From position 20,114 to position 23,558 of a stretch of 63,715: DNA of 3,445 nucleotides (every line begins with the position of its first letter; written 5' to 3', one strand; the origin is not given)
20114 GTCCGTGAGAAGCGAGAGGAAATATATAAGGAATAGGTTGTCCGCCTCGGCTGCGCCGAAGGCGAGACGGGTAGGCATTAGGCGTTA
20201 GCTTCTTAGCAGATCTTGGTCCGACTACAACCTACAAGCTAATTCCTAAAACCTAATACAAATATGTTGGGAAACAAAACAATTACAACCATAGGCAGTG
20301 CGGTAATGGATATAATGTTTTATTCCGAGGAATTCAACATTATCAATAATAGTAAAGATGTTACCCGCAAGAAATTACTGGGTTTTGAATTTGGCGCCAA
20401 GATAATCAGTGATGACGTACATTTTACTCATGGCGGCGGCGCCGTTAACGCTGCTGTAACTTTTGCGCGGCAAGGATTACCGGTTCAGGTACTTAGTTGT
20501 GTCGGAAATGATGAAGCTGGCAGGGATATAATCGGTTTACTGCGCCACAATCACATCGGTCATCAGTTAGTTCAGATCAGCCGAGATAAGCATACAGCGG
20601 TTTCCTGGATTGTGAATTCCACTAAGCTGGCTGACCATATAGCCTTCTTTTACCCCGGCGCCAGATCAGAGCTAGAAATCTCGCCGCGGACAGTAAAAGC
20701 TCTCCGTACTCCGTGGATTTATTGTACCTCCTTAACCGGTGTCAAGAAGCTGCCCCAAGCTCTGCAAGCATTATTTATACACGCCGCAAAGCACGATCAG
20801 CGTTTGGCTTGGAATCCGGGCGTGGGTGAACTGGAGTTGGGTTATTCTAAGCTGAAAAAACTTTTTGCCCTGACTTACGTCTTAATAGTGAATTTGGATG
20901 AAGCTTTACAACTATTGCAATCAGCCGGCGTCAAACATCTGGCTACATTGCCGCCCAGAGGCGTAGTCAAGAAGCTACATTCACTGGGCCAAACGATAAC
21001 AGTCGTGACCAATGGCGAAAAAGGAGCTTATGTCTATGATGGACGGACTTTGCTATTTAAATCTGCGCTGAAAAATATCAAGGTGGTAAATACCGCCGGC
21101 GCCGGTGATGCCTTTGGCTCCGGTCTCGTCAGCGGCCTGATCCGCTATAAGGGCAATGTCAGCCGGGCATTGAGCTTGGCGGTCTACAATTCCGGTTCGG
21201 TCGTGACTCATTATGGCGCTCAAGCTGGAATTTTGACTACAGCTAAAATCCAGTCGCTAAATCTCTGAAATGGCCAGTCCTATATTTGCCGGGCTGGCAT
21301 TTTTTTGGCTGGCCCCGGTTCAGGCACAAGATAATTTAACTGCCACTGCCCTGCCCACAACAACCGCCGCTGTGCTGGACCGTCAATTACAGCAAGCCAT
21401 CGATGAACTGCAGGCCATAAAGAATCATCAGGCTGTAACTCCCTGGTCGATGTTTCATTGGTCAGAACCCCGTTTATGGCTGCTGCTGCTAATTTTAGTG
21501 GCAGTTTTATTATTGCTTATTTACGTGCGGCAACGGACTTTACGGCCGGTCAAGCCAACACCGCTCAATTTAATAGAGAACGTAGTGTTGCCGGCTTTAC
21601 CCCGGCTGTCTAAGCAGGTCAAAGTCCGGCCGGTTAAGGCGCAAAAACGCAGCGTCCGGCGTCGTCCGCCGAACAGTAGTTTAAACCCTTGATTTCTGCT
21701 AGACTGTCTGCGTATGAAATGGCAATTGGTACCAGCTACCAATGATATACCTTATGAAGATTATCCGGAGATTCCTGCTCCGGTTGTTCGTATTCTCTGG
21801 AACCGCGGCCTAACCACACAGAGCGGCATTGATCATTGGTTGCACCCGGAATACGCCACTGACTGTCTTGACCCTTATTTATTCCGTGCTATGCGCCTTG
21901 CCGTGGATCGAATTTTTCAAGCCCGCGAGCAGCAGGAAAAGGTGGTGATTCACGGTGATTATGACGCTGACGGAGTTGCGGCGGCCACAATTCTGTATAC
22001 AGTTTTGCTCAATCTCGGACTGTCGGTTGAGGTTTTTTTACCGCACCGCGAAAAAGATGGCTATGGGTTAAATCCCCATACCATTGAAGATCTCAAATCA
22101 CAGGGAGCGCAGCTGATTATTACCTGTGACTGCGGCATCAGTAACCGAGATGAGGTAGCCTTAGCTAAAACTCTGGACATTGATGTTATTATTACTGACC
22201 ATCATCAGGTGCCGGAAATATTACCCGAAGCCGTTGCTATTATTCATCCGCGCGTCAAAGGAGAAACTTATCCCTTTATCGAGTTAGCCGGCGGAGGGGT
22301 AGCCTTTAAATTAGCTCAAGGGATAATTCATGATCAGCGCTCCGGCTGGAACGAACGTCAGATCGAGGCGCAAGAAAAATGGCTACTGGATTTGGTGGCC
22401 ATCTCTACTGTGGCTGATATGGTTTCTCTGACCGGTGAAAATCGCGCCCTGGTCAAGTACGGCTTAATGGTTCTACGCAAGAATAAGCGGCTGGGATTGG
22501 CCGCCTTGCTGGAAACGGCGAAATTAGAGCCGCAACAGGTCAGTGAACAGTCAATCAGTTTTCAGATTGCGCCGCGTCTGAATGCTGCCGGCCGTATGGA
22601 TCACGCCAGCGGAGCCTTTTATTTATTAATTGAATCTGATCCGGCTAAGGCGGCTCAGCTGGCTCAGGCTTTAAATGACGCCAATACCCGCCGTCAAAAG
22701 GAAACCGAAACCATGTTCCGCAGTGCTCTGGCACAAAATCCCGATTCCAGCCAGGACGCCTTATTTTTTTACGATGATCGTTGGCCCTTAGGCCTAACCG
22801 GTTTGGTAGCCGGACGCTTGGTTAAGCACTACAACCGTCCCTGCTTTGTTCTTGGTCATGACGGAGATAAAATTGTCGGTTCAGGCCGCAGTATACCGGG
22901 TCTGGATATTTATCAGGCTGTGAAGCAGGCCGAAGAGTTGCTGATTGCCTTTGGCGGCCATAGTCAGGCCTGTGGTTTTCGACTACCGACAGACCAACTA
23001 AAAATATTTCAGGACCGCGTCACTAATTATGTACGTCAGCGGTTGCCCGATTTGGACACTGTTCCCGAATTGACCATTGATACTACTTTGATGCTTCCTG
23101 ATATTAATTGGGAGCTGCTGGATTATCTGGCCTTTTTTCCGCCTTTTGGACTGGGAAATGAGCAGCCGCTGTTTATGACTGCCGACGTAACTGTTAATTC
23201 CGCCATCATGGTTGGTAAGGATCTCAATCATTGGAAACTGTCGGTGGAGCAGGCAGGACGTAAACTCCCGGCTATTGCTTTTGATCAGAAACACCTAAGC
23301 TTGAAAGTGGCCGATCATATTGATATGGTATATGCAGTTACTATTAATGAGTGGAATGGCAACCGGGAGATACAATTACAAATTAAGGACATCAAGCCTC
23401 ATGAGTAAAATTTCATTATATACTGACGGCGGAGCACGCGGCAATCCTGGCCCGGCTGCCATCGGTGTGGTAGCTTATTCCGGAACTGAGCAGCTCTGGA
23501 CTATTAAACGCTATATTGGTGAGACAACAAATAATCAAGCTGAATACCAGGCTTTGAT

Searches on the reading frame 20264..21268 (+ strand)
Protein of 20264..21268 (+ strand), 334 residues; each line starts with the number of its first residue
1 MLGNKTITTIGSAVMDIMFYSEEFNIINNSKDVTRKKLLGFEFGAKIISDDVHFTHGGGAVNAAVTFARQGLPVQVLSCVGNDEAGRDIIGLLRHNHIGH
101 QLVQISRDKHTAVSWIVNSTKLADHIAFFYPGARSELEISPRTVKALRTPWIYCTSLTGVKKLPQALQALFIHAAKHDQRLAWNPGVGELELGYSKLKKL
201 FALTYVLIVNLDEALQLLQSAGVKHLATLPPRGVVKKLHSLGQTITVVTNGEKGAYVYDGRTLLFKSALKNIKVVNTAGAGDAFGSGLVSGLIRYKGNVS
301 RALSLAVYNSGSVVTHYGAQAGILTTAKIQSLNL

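Call 21: search_protein_families(library=pfam, max_evalue=0.00001, proteins=[window:20264-21268:+])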
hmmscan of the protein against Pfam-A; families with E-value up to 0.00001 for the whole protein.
window:20264-21268:+ (334 aa): 1 family
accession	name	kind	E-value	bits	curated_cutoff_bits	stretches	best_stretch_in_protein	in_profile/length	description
PF00294.29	PfkB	-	2.4e-40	139.2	25.8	1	9-323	6-299/302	pfkB family carbohydrate kinase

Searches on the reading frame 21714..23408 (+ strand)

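Call 21: search_protein_families(library=pfam, max_evalue=0.00001, proteins=[window:21714-23408:+])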
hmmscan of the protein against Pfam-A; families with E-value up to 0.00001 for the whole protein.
window:21714-23408:+ (564 aa): 3 families
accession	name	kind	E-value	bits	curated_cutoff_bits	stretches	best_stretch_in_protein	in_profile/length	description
PF17768.7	RecJ_OB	-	1.4e-27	96.3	27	1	455-559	1-107/107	RecJ OB domain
PF01368.27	DHH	-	3e-24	86.1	28.1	1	76-230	1-123/125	DHH family, N-terminal domain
PF02272.25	DHHA1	-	5.7e-09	36.8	25.9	1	354-441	10-101/102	DHHA1 domain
